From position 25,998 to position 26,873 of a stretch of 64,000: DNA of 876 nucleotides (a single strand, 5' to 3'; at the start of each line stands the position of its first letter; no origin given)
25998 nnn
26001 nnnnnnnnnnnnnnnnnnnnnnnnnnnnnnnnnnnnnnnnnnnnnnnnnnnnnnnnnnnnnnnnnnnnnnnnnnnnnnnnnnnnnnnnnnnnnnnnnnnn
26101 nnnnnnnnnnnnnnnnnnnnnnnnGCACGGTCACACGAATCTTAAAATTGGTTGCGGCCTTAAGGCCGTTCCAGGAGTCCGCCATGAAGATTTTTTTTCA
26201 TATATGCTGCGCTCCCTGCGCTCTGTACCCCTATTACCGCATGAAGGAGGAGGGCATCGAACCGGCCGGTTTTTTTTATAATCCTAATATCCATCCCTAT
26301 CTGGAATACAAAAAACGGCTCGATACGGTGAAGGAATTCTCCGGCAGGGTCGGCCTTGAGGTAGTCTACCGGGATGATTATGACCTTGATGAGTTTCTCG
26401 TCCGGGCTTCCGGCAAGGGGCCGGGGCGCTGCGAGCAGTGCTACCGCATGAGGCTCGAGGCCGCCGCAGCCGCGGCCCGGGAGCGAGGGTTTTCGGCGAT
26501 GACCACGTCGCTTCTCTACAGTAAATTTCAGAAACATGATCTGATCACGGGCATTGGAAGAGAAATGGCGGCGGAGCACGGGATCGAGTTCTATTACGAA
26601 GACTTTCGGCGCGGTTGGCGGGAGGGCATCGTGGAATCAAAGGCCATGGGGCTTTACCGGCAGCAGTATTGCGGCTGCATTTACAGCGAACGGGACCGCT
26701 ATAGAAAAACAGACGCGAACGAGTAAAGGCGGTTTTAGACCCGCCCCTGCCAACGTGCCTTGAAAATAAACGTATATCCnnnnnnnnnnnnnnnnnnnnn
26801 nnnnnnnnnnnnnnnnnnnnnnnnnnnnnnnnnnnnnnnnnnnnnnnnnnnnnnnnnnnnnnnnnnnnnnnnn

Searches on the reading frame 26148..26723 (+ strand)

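Call 103: search_protein_families(library=pfam, proteins=[window:26148-26723:+], max_evalue=0.001)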
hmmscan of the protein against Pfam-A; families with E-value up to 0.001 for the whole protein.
window:26148-26723:+ (192 aa): 1 family
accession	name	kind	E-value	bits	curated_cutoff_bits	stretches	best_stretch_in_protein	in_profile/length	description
PF02677.20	QueH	-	1.8e-60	204.5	23.5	1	15-182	1-174/175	Epoxyqueuosine reductase QueH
